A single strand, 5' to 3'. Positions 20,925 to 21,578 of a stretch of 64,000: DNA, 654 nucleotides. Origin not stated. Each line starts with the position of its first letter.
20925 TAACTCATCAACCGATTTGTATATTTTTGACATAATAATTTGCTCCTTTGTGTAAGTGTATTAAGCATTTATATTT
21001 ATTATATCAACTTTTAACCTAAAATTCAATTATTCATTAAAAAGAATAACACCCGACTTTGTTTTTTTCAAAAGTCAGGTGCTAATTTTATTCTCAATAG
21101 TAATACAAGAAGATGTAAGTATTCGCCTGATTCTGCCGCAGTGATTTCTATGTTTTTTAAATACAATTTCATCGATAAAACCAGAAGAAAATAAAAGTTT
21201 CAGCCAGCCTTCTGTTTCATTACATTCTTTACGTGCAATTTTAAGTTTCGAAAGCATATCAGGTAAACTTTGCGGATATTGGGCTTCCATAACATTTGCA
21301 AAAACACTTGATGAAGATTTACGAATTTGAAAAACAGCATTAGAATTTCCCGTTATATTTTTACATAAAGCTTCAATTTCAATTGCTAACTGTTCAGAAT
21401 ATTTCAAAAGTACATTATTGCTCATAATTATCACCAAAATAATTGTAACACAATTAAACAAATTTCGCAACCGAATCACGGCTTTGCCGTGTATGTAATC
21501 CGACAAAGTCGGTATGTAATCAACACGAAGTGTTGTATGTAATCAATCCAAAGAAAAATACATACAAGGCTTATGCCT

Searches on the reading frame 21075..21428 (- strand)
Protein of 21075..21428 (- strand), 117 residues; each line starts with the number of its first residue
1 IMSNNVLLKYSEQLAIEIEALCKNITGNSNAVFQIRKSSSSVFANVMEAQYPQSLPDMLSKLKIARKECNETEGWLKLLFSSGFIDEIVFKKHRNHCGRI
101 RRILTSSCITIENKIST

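Call 8: search_protein_families(library=pfam, proteins=[window:21075-21428:-], max_evalue=0.01)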
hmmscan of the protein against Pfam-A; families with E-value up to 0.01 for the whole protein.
window:21075-21428:- (117 aa): 1 family
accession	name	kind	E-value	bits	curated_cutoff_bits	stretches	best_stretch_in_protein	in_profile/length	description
PF05635.17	23S_rRNA_IVP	-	6.6e-18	65.3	33.8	1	8-105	6-105/106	23S rRNA-intervening sequence protein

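Call 9: search_protein_families(library=ncbifam, proteins=[window:21075-21428:-], max_evalue=0.01)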
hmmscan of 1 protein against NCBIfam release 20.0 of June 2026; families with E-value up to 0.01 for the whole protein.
window:21075-21428:- (117 aa): 3 families
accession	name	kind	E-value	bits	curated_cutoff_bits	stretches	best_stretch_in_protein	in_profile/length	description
TIGR02436.1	TIGR02436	subfamily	6.1e-19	68.3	24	1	10-110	4-107/109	four helix bundle protein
NF008912.0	PRK12275.1-6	subfamily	0.00059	19.9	124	1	9-111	10-111/117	hypothetical protein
NF008911.0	PRK12275.1-2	subfamily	0.00073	20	137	1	33-108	37-112/118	hypothetical protein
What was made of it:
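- On PF05635 / TIGR02436 four-helix-bundle (Avd, 23S IVS protein) - the adjacent gene: TIGR02436 68.3 bits (cut-off 24) (calls 8, 9).
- Checked: a PF05635/TIGR02436 gene (calls 8, 9)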

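Call 12: find_encoding_contigs(protein=window:21075-21428:-, flank=3000, max_places=8)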
Protein window:21075-21428:- (117 aa): no gene with exactly this product is on record in the collection.

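Call 36: find_homologous_proteins(query=window:21075-21428:-, max_evalue=0.00001)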
Query window:21075-21428:- (117 aa): 2999 proteins with E <= 0.00001 among 3003 candidates; the best 120 are listed.
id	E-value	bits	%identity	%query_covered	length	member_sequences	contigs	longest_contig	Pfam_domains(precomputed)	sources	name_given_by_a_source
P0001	2.0e-65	236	97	97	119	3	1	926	PF05635.18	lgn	-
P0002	8.7e-61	221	91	98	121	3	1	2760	PF05635.18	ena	-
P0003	4.0e-57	209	86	97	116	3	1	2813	PF05635.18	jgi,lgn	jgi:four helix bundle protein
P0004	1.5e-55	204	85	97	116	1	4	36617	PF05635.18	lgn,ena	-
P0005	4.9e-55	202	82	97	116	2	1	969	PF05635.18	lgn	-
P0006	2.5e-54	200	82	97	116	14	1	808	PF05635.18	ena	-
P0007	3.3e-53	196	83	97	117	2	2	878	PF05635.18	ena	-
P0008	3.5e-53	196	81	97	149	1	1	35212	PF05635.18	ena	-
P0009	9.9e-53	195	81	97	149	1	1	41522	PF05635.18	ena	-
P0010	1.0e-52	195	81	97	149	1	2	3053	PF05635.18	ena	-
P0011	1.3e-52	195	83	97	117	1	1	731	PF05635.18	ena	-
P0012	6.1e-52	192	81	97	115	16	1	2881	PF05635.18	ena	-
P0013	6.5e-52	192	80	97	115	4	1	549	PF05635.18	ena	-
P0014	2.6e-51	190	78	99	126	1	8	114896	PF05635.18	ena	-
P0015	3.3e-51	190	79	97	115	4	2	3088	PF05635.18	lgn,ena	-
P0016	1.1e-50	188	78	97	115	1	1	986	PF05635.18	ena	-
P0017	1.3e-50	188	78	97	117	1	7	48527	PF05635.18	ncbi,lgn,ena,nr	ncbi:MAG: four helix bundle protein [Clostridia bacterium]|nr:four helix bundle protein [Clostridia 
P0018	2.2e-50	187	77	97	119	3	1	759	PF05635.18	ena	-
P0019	2.4e-50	187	76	98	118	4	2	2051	PF05635.18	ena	-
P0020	2.6e-50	187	75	99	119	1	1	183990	PF05635.18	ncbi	-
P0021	2.9e-50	187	78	98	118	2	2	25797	PF05635.18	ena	-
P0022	5.7e-50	186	77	99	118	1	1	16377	PF05635.18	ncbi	-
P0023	6.2e-50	186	75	98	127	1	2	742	PF05635.18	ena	-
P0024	6.2e-50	186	75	98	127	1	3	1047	PF05635.18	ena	-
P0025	6.7e-50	186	76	98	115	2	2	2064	PF05635.18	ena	-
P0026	7.0e-50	186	77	98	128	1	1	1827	PF05635.18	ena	-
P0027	1.1e-49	185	75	99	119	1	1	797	PF05635.18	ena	-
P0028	1.2e-49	185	77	98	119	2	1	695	PF05635.18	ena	-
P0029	1.3e-49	185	76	98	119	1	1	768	PF05635.18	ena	-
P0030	1.4e-49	185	77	98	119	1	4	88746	PF05635.18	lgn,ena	-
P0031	1.7e-49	185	73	97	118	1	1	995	PF05635.18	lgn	-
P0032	1.7e-49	185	76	98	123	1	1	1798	PF05635.18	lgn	-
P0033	1.7e-49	184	75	97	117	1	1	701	PF05635.18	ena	-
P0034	1.9e-49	184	76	98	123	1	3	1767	PF05635.18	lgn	-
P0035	2.5e-49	184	76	97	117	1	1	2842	PF05635.18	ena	-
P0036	2.5e-49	184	75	97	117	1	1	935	PF05635.18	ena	-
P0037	2.5e-49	184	74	99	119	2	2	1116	PF05635.18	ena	-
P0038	2.9e-49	184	77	97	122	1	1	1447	PF05635.18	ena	-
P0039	3.1e-49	184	75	99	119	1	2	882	PF05635.18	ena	-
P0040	3.5e-49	184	77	97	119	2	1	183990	PF05635.18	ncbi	-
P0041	3.6e-49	183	76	98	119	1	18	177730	PF05635.18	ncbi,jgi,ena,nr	ncbi:MAG: four helix bundle protein [Ruminococcaceae bacterium]|nr:four helix bundle protein [Oscill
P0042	3.7e-49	183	75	99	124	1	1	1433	PF05635.18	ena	-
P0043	3.7e-49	183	74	99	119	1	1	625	PF05635.18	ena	-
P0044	3.8e-49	183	75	99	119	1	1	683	PF05635.18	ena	-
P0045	4.0e-49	183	74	98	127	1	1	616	PF05635.18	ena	-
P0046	4.0e-49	183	75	99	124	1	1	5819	PF05635.18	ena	-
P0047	4.1e-49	183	73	99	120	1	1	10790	PF05635.18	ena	-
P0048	4.3e-49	183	76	98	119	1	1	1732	PF05635.18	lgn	-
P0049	4.5e-49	183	77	98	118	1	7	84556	PF05635.18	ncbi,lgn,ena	-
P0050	5.0e-49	183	76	97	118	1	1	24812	PF05635.18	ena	-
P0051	5.2e-49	183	73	99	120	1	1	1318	PF05635.18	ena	-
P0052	5.9e-49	183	77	97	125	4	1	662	PF05635.18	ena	-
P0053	6.0e-49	183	76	98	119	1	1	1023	PF05635.18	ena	-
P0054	6.3e-49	183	74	98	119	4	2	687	PF05635.18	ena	-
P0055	6.7e-49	183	76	97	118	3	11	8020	PF05635.18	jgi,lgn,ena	-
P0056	6.7e-49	183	76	97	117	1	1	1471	PF05635.18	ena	-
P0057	6.8e-49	183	75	99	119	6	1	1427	PF05635.18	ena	-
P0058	6.8e-49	183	75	97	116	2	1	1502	PF05635.18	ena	-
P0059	7.1e-49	183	73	98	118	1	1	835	PF05635.18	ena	-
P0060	7.2e-49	183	76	98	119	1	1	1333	PF05635.18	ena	-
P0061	8.5e-49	182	76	97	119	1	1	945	PF05635.18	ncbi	-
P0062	8.6e-49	182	74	99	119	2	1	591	PF05635.18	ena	-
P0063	8.7e-49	182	75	98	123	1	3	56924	PF05635.18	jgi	-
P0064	9.1e-49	182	75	98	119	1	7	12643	PF05635.18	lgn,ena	-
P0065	9.7e-49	182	77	97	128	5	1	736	PF05635.18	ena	-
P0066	9.8e-49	182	74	97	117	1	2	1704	PF05635.18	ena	-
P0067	1.1e-48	182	77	97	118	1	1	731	PF05635.18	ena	-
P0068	1.1e-48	182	77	98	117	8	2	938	PF05635.18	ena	-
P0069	1.2e-48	182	75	98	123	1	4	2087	PF05635.18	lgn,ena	-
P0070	1.2e-48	182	77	97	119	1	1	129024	PF05635.18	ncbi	-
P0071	1.2e-48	182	74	98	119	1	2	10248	PF05635.18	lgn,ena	-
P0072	1.2e-48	182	75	99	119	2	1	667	PF05635.18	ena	-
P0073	1.2e-48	182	76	98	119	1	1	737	PF05635.18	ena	-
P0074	1.3e-48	182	75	99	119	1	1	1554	PF05635.18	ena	-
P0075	1.4e-48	182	75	99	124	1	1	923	PF05635.18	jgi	jgi:four helix bundle protein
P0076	1.5e-48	181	76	97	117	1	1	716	PF05635.18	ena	-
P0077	1.5e-48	181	74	99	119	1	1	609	PF05635.18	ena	-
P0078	1.6e-48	181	75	99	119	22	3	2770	PF05635.18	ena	-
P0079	1.7e-48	181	75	97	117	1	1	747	PF05635.18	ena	-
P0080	1.7e-48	181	75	97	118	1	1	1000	PF05635.18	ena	-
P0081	1.8e-48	181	75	98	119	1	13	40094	PF05635.18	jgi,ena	-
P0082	1.9e-48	181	76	98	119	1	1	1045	PF05635.18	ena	-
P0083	1.9e-48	181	75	97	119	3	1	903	PF05635.18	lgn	-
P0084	1.9e-48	181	75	98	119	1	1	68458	PF05635.18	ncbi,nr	ncbi:MAG: four helix bundle protein [Acutalibacteraceae bacterium]|nr:four helix bundle protein [Acu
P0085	1.9e-48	181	74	98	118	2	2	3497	PF05635.18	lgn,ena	-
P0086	2.0e-48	181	75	97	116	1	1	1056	PF05635.18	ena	-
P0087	2.1e-48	181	76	98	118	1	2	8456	PF05635.18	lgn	-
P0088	2.1e-48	181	73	99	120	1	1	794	PF05635.18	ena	-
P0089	2.1e-48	181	76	98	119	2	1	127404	PF05635.18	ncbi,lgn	-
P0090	2.2e-48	181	76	98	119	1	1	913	PF05635.18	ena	-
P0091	2.2e-48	181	75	98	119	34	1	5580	PF05635.18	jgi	-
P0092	2.3e-48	181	75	99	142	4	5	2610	PF05635.18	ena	-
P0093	2.3e-48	181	75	97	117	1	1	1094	PF05635.18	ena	-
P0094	2.3e-48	181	75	99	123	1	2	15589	PF05635.18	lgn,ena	-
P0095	2.3e-48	181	74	98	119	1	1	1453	PF05635.18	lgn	-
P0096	2.3e-48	181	74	99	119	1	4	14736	PF05635.18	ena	-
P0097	2.3e-48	181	75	99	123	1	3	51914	PF05635.18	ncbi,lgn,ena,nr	ncbi:MAG: four helix bundle protein [Clostridia bacterium]|nr:four helix bundle protein [Clostridia 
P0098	2.4e-48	181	75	97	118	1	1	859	PF05635.18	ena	-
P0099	2.4e-48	181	75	97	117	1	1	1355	PF05635.18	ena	-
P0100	2.7e-48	181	76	98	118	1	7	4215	PF05635.18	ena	-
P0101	2.7e-48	181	75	97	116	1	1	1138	PF05635.18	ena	-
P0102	2.8e-48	181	75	99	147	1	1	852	PF05635.18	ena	-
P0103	2.9e-48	181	75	97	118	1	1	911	PF05635.18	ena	-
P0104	3.0e-48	181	75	97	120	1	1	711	PF05635.18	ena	-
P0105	3.1e-48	180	74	98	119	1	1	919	PF05635.18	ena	-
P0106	3.2e-48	180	76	98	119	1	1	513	PF05635.18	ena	-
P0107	3.3e-48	180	75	100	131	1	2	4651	PF05635.18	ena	-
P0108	3.3e-48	180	75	97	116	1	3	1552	PF05635.18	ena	-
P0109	3.4e-48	180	77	98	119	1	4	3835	PF05635.18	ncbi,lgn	-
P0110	3.7e-48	180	74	98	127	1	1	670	PF05635.18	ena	-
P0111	3.9e-48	180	75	99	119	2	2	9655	PF05635.18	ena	-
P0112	3.9e-48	180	76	97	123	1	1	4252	PF05635.18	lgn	-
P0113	4.1e-48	180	75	97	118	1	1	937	PF05635.18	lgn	-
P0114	4.2e-48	180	73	99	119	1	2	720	PF05635.18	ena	-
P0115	4.4e-48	180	74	98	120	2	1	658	PF05635.18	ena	-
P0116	4.5e-48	180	75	97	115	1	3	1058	PF05635.18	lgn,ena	-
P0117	4.7e-48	180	75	98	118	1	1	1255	PF05635.18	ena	-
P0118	4.7e-48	180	77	97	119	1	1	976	PF05635.18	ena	-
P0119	4.7e-48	180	77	97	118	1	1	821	PF05635.18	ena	-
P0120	4.7e-48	180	75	97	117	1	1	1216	PF05635.18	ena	-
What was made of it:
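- Many homologues of the neighbouring gene lie on contigs shorter than 1 kb, as expected if assemblies break at repeats (call 36).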

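Call 37: find_encoding_contigs(protein=P0041, flank=2000, max_places=10)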
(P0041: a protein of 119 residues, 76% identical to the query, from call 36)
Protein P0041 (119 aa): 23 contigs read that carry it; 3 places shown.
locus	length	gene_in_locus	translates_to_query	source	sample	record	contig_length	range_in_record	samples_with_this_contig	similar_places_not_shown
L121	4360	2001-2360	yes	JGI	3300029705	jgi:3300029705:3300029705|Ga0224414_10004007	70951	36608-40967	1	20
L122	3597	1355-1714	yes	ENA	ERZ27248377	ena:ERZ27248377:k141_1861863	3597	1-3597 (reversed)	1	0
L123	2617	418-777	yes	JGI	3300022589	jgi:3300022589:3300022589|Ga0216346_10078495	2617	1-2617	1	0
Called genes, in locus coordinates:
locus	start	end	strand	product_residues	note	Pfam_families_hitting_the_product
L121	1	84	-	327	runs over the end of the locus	PF00005:ABC_tran, PF13304:AAA_21 (weak)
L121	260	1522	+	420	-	PF06245:DUF1015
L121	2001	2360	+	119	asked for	PF05635:23S_rRNA_IVP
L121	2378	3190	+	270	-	PF03747:ADP_ribosyl_GH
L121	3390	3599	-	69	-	PF01381:HTH_3, PF12844:HTH_19, PF13443:HTH_26, PF13560:HTH_31, PF15731:MqsA_antitoxin (weak)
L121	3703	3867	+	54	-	-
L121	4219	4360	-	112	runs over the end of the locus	-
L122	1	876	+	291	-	?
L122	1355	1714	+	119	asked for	PF05635:23S_rRNA_IVP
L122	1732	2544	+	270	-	PF03747:ADP_ribosyl_GH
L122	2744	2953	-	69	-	PF01381:HTH_3, PF12844:HTH_19, PF13443:HTH_26, PF13560:HTH_31, PF15731:MqsA_antitoxin (weak)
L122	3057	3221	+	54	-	-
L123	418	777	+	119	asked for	PF05635:23S_rRNA_IVP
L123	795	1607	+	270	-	PF03747:ADP_ribosyl_GH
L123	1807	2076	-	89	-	PF15731:MqsA_antitoxin (weak), PF01381:HTH_3, PF12844:HTH_19, PF13443:HTH_26, PF13560:HTH_31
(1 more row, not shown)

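Call 38: find_encoding_contigs(protein=P0014, flank=2000, max_places=10)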
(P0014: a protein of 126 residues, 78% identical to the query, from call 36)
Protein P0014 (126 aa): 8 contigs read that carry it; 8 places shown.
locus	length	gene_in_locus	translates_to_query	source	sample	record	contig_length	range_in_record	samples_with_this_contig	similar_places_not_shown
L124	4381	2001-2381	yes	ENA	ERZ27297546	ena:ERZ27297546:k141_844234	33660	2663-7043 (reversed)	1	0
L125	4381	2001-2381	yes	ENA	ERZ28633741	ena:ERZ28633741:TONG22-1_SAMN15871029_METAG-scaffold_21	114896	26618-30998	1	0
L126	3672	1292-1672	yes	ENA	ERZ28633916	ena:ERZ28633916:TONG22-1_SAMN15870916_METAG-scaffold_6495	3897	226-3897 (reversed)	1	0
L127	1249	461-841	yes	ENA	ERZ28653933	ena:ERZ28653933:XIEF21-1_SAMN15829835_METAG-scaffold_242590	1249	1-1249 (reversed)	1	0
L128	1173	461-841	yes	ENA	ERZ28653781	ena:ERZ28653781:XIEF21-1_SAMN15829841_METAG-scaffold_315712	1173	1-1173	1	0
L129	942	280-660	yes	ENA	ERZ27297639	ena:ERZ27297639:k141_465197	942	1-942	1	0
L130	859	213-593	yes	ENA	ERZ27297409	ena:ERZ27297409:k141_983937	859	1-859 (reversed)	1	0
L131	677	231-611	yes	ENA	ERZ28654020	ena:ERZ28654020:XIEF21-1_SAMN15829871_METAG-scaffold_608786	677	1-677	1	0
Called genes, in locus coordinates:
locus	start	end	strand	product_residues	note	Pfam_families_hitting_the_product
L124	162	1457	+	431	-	PF00999:Na_H_Exchanger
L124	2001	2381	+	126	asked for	PF05635:23S_rRNA_IVP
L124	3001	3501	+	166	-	-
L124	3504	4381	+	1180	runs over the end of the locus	?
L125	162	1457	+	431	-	PF00999:Na_H_Exchanger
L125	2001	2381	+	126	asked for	PF05635:23S_rRNA_IVP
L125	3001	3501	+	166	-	-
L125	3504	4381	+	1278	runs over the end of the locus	PF13306:LRR_5, PF00041:fn3 (weak)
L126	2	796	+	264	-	?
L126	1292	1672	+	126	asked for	PF05635:23S_rRNA_IVP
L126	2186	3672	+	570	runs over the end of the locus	?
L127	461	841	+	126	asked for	PF05635:23S_rRNA_IVP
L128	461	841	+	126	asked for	PF05635:23S_rRNA_IVP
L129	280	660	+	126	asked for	PF05635:23S_rRNA_IVP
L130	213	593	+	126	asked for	PF05635:23S_rRNA_IVP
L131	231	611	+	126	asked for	PF05635:23S_rRNA_IVP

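Call 39: find_encoding_contigs(protein=P0020, flank=2000, max_places=10)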
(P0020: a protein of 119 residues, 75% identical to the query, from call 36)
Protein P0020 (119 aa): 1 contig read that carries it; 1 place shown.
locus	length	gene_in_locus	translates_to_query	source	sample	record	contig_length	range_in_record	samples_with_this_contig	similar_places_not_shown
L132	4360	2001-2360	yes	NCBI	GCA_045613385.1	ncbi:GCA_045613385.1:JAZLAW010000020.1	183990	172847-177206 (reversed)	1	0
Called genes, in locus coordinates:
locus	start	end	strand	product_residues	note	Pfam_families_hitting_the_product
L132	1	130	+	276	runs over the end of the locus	PF01553:Acyltransferase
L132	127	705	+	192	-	PF18927:CrtO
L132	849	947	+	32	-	-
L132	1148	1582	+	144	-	PF00583:Acetyltransf_1, PF13673:Acetyltransf_10 (weak), PF13508:Acetyltransf_7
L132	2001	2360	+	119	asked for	PF05635:23S_rRNA_IVP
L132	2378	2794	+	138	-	-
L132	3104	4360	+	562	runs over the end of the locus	PF02743:dCache_1, PF22673:MCP-like_PDC_1, PF00672:HAMP, PF00990:GGDEF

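Call 55: search_solved_structures(query=window:21075-21428:-, max_evalue=1)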
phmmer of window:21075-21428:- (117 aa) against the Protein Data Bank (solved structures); distinct sequences matched with E-value up to 1: 3.
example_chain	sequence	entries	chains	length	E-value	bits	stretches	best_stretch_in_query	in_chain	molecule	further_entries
2rld_A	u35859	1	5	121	1.5e-12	51.3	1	2-113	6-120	Uncharacterized protein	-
9q8b_A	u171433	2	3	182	0.011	19.5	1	4-67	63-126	Methyl-accepting chemotaxis protein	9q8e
4o9k_A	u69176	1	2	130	0.42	14.4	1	47-115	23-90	Arabinose 5-phosphate isomerase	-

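Call 86: find_encoding_contigs(protein=P0049, flank=800, max_places=6)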
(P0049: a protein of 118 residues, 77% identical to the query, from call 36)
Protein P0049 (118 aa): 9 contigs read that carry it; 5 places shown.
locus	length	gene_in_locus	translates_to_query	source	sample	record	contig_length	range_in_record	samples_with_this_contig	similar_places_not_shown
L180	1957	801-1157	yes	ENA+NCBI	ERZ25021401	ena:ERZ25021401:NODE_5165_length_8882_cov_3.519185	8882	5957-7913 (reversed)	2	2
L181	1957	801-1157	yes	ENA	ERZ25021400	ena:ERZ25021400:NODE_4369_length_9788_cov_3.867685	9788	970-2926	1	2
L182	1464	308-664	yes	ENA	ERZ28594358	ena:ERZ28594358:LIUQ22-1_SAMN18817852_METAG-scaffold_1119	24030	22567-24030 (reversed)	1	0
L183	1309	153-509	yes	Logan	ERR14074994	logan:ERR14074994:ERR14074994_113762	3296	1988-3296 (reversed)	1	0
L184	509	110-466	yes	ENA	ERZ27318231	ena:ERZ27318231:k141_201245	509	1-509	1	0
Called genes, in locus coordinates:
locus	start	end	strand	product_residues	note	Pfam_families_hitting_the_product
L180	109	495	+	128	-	-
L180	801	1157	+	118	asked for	PF05635:23S_rRNA_IVP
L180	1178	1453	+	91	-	-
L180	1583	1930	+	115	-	PF00583:Acetyltransf_1, PF13673:Acetyltransf_10, PF13508:Acetyltransf_7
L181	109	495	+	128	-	-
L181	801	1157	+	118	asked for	PF05635:23S_rRNA_IVP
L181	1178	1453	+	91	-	-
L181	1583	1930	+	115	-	PF00583:Acetyltransf_1, PF13673:Acetyltransf_10, PF13508:Acetyltransf_7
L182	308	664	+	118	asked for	PF05635:23S_rRNA_IVP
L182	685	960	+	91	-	-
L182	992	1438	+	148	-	PF00583:Acetyltransf_1, PF13673:Acetyltransf_10, PF13508:Acetyltransf_7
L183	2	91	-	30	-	?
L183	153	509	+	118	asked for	PF05635:23S_rRNA_IVP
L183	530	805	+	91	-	-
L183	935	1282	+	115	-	PF00583:Acetyltransf_1, PF13673:Acetyltransf_10, PF13508:Acetyltransf_7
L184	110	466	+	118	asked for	PF05635:23S_rRNA_IVP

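Call 87: find_encoding_contigs(protein=P0063, flank=800, max_places=6)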
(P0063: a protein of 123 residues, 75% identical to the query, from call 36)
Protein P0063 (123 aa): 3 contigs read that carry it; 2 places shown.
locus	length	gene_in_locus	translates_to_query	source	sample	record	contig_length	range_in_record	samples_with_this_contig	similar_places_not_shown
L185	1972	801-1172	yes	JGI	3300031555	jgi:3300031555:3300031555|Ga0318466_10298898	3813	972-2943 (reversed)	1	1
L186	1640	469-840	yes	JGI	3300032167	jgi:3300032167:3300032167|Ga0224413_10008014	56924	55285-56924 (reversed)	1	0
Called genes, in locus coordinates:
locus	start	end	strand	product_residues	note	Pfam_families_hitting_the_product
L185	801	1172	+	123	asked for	PF05635:23S_rRNA_IVP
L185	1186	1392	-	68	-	PF13443:HTH_26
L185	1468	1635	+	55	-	-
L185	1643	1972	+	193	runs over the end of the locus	-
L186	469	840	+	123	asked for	PF05635:23S_rRNA_IVP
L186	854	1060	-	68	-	PF13443:HTH_26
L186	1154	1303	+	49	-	-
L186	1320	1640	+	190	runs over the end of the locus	-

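Call 92: find_encoding_contigs(protein=window:21075-21425:-, flank=1000, max_places=5)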
Protein window:21075-21425:- (116 aa): 3 contigs read that carry it; 2 places shown.
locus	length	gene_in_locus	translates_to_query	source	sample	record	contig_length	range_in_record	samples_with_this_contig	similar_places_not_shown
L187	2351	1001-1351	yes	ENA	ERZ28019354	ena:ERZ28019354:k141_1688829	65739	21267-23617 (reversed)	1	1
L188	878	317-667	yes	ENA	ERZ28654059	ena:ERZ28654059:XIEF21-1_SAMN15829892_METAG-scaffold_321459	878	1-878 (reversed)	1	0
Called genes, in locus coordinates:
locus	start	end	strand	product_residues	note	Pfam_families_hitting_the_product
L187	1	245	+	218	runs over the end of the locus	PF12464:Mac, PF00132:Hexapep, PF14602:Hexapep_2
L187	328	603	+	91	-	PF06961:DUF1294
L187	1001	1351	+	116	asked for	PF05635:23S_rRNA_IVP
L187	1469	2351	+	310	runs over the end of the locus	PF00291:PALP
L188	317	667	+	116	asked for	PF05635:23S_rRNA_IVP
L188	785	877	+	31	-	?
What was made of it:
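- Tried and rejected: The corrected CDS 21075-21425 was found (calls 12, 92).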

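Call 97: predict_structure(alignment_id=A2)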
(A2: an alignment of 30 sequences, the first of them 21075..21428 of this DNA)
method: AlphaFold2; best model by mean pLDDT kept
length: 117 residues; sequences in the alignment: 30
mean_pLDDT: 95.0   pTM: 0.87
mean pLDDT of the five models: 95.0, 94.4, 94.3, 94.2, 94.1
residues with pLDDT >= 90: 106; 70-90: 7; 50-70: 2; < 50: 2
segments of 3 or more residues with pLDDT < 50: none
pLDDT, mean of each block of 10 residues (from residue 1): 76 98 90 98 98 96 99 98 97 98 97 95
secondary structure, 60 per line:
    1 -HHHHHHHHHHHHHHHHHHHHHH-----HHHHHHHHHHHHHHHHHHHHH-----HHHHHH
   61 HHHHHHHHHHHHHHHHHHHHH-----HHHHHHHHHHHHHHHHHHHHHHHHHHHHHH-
elements in order: H2-23 H29-49 H55-81 H87-116
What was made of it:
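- On PF05635 / TIGR02436 four-helix-bundle (Avd, 23S IVS protein) - the adjacent gene: AF2 pLDDT 95, four helices (call 97).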

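Call 99: fold_search(model_id=the predicted structure, library=pdb)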
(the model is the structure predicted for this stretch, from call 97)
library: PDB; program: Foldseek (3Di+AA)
matches with E <= 10: 691; with E <= 0.001: 7
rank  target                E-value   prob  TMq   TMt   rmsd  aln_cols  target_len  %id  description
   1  2rld_B                3.1e-06  1.00  0.86  0.90   1.8       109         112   34  CRYSTAL STRUCTURE OF A PROTEIN WITH UNKNOWN FUNCTION FROM S23 RIBOSOMAL PROTEIN FAMILY (BT_0352) FROM BACTEROIDES THET (released 2007-10-30)
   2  2rld_C                4.3e-06  1.00  0.85  0.86   1.8       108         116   35  CRYSTAL STRUCTURE OF A PROTEIN WITH UNKNOWN FUNCTION FROM S23 RIBOSOMAL PROTEIN FAMILY (BT_0352) FROM BACTEROIDES THET (released 2007-10-30)
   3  2rld_E                1.2e-05  1.00  0.83  0.90   1.7       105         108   33  CRYSTAL STRUCTURE OF A PROTEIN WITH UNKNOWN FUNCTION FROM S23 RIBOSOMAL PROTEIN FAMILY (BT_0352) FROM BACTEROIDES THET (released 2007-10-30)
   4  2rld_A                1.3e-05  1.00  0.84  0.86   2.1       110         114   34  CRYSTAL STRUCTURE OF A PROTEIN WITH UNKNOWN FUNCTION FROM S23 RIBOSOMAL PROTEIN FAMILY (BT_0352) FROM BACTEROIDES THET (released 2007-10-30)
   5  2rld_D                1.0e-04  1.00  0.82  0.89   2.1       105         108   35  CRYSTAL STRUCTURE OF A PROTEIN WITH UNKNOWN FUNCTION FROM S23 RIBOSOMAL PROTEIN FAMILY (BT_0352) FROM BACTEROIDES THET (released 2007-10-30)
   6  2gsc_E                3.5e-04  1.00  0.82  0.85   1.4       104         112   20  Crystal Structure of the Conserved Hypothetical Cytosolic Protein Xcc0516 from Xanthomonas campestris (released 2006-10-03)
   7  2gsc_B                9.9e-04  1.00  0.84  0.84   1.4       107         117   20  Crystal Structure of the Conserved Hypothetical Cytosolic Protein Xcc0516 from Xanthomonas campestris (released 2006-10-03)
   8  2gsc_D                1.1e-03  1.00  0.79  0.80   2.0       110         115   18  Crystal Structure of the Conserved Hypothetical Cytosolic Protein Xcc0516 from Xanthomonas campestris (released 2006-10-03)
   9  2gsc_A                2.2e-03  1.00  0.83  0.86   1.3       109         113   17  Crystal Structure of the Conserved Hypothetical Cytosolic Protein Xcc0516 from Xanthomonas campestris (released 2006-10-03)
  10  2gsc_C                4.5e-03  1.00  0.80  0.85   1.4       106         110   18  Crystal Structure of the Conserved Hypothetical Cytosolic Protein Xcc0516 from Xanthomonas campestris (released 2006-10-03)
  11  1x90_A                7.8e-03  1.00  0.60  0.50   4.6       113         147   18  Crystal structure of mutant form B of a pectin methylesterase inhibitor from Arabidopsis (released 2004-12-28)
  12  1x8z_C                1.4e-02  1.00  0.59  0.48   4.3       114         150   18  Crystal structure of a pectin methylesterase inhibitor from Arabidopsis thaliana (released 2004-12-28)
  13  1x91                  1.9e-02  1.00  0.63  0.51   4.1       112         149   16  Crystal structure of mutant form A of a pectin methylesterase inhibitor from Arabidopsis (released 2004-12-28)
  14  8ub7_B                2.0e-02  1.00  0.81  0.78   2.0       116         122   14  Diversity-generating retroelement (DGR) ribonucleoprotein reverse transcriptase - Active state (N-occupied) (released 2024-10-23)
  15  1x8z_B                2.9e-02  1.00  0.60  0.51   4.4       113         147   17  Crystal structure of a pectin methylesterase inhibitor from Arabidopsis thaliana (released 2004-12-28)
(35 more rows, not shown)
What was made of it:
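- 21075..21425 (-): PF05635/TIGR02436 four-helix-bundle (Avd-like) protein gene, 116 aa. It is the candidate trans-acting partner. calls 8, 9, 55, 92, 97 and 99
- On PF05635 / TIGR02436 four-helix-bundle (Avd, 23S IVS protein) - the adjacent gene: Foldseek TM 0.86 to 2RLD, 0.82-0.84 to 2GSC, 0.80 to Avd 4DWL (call 99). Inferred from five chains in 2RLD, 2GSC and 4DWL (calls 55, 99).
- All of these were crystallised with five chains (calls 97, 99).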
